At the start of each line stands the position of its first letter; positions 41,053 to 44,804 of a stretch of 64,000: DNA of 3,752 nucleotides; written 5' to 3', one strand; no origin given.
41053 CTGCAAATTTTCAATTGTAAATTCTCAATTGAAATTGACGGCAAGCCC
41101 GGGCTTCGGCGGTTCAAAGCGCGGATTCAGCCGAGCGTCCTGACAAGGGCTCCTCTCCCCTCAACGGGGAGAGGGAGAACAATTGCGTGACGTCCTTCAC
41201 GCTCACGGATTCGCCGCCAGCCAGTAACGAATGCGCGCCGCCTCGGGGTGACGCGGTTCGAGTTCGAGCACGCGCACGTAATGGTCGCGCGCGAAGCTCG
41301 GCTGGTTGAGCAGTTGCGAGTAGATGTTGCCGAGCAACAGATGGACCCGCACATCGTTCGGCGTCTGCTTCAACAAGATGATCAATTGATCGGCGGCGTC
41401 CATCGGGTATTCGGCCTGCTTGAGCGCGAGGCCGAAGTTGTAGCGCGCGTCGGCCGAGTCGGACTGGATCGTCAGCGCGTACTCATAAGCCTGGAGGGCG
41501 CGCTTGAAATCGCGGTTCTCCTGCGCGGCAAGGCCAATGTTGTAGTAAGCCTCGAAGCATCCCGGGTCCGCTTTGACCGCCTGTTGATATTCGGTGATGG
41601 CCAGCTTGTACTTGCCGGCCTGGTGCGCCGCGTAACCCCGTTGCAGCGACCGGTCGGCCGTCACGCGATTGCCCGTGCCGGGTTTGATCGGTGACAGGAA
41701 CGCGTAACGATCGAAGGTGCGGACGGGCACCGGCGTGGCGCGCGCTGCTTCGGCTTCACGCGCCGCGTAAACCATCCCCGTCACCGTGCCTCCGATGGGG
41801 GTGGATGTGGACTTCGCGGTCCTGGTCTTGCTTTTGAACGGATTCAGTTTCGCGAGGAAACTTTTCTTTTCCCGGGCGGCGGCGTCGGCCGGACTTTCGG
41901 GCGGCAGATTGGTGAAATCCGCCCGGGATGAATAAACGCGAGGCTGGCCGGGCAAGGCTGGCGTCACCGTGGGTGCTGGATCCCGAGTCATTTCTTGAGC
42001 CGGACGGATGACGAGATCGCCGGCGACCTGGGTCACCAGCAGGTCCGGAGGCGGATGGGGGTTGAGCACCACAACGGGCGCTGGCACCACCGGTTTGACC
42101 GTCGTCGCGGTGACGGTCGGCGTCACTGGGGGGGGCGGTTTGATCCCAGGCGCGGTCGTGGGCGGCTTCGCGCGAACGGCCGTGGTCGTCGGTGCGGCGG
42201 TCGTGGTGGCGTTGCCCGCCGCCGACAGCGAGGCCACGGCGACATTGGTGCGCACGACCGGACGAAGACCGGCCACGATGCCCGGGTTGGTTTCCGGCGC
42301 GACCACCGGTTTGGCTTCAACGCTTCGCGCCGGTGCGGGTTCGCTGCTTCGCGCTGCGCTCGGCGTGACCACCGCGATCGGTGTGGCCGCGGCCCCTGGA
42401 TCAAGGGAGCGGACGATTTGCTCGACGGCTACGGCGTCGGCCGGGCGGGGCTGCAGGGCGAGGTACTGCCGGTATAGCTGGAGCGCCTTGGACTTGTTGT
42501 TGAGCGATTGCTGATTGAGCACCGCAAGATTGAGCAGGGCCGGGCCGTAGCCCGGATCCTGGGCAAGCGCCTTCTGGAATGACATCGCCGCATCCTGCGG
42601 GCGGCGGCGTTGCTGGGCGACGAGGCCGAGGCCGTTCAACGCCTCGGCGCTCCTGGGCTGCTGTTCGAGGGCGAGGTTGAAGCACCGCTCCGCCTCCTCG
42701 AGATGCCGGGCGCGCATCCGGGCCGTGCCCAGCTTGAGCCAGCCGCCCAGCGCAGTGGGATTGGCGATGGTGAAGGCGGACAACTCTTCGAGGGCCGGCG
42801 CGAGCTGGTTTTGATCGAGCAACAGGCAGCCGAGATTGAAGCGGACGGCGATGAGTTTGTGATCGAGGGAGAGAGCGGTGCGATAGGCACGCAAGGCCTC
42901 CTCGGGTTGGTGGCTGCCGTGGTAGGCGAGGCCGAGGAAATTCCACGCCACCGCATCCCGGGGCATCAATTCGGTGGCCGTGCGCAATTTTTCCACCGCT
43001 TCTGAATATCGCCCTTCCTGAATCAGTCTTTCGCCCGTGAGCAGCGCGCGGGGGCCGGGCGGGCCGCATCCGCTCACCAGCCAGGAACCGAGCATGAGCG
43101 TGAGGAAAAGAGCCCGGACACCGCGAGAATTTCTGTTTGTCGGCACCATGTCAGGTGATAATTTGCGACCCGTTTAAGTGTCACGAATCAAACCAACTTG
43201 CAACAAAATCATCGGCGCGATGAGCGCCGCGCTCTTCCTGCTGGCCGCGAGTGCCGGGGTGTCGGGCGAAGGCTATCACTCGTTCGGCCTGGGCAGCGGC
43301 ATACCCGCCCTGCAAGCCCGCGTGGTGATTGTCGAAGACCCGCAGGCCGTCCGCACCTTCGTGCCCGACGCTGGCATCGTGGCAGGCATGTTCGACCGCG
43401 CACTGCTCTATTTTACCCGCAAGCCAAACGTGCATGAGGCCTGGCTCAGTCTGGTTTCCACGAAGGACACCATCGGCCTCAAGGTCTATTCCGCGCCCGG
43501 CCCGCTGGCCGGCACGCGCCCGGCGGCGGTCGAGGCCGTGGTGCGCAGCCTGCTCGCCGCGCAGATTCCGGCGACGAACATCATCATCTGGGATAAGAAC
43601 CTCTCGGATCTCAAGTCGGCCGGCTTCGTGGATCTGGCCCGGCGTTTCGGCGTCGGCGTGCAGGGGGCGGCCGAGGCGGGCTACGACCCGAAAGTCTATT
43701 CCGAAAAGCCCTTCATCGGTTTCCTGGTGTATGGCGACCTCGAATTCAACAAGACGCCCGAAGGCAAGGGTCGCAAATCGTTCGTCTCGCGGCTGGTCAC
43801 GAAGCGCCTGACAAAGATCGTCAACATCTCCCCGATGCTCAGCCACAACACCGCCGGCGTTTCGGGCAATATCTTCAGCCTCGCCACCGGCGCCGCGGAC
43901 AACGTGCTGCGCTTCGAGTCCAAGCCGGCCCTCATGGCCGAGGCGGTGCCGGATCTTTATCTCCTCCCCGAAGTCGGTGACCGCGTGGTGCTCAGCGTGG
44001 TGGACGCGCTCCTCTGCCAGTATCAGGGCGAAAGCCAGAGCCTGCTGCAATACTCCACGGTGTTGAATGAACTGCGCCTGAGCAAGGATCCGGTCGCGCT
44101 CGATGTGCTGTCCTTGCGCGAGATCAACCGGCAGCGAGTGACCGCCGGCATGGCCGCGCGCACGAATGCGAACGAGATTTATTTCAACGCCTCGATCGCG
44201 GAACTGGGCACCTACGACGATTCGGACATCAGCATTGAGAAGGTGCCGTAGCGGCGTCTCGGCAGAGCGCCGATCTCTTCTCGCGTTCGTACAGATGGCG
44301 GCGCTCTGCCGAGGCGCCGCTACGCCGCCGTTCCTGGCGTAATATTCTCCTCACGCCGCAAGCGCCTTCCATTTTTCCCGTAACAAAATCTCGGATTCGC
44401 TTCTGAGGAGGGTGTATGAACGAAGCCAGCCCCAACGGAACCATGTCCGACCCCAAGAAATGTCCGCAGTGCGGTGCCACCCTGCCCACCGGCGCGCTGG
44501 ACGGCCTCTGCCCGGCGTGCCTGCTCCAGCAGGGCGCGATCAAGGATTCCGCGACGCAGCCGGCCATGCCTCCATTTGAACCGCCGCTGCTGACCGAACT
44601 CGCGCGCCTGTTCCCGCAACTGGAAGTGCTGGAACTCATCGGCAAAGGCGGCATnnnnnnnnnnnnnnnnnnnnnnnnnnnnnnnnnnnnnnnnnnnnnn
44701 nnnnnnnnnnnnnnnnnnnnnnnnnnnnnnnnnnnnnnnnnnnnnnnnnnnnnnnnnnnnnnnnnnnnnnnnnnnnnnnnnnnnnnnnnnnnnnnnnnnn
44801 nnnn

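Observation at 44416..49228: A Hanks Ser/Thr kinase fused to a Wzz/PCP-like domain and a beta-helix ectodomain, followed by an ECF sigma factor with no anti-sigma gene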

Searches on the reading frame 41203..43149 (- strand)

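Call 10: search_protein_families(library=pfam, proteins=[window:41203-43149:-], max_evalue=0.001)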
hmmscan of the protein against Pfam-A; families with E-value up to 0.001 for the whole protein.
window:41203-43149:- (648 aa): 16 families
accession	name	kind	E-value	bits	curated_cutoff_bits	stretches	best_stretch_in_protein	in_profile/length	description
PF07719.23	TPR_2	-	6.1e-36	120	27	2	67-96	2-31/34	Tetratricopeptide repeat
PF00515.34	TPR_1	-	1.1e-34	117.3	27.8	3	66-98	1-33/34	Tetratricopeptide repeat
PF13414.12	TPR_11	-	2.4e-31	107.6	26.8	2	505-543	1-39/42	TPR repeat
PF13432.12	TPR_16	-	9.7e-30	103.1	32.7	3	138-201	1-64/65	Tetratricopeptide repeat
PF14559.12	TPR_19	-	3.9e-22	78.8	25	3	42-96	1-55/68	Tetratricopeptide repeat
PF13181.12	TPR_8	-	4.3e-22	76.8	25.7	0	533-564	2-33/34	Tetratricopeptide repeat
PF13431.12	TPR_17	-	2.4e-19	68.3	24.4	0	521-553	2-34/34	Tetratricopeptide repeat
PF13371.12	TPR_9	-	5.2e-19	68.5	35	2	541-604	4-67/73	Tetratricopeptide repeat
PF13428.12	TPR_14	-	1.2e-17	63.1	23.5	0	136-175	3-42/44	Tetratricopeptide repeat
PF13424.12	TPR_12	-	4.3e-17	62.5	30.1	1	138-196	7-73/77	Tetratricopeptide repeat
PF23914.1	TPR_CcmH_CycH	-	1.8e-12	47.8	42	1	55-157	39-144/158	Cytochrome c-type biogenesis protein H TPR domain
PF25063.1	ARM_TT21_C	-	2.5e-11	44.3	35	0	510-575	107-171/209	Tetratricopeptide repeat protein 21 C-terminal ARM domain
PF13176.12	TPR_7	-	8.7e-11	41.5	27.9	0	68-97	1-30/36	Tetratricopeptide repeat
PF24575.1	TPR_Slam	-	5.4e-08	33.6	35.2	0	79-119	60-100/104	Surface lipoprotein assembly modifier, N-terminal TPR repeats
PF13174.12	TPR_6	-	3.7e-07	30.8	26.3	0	204-234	2-31/33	Tetratricopeptide repeat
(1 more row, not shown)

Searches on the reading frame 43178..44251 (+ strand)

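Call 10: search_protein_families(library=pfam, proteins=[window:43178-44251:+], max_evalue=0.001)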
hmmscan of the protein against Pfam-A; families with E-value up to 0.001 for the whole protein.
window:43178-44251:+ (357 aa): 1 family
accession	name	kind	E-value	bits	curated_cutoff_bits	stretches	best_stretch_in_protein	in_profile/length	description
PF04015.17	DUF362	-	1.3e-06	29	24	1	106-312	9-198/200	Domain of unknown function (DUF362)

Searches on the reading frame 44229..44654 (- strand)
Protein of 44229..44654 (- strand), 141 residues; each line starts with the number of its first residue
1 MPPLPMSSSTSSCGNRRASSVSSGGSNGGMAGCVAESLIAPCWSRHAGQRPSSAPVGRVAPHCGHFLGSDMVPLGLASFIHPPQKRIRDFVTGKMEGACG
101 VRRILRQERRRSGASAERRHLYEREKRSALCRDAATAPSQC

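Call 76: search_protein_families(library=pfam, proteins=[window:44229-44654:-], max_evalue=1)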
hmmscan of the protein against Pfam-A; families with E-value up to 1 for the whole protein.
window:44229-44654:- (141 aa): 0 families
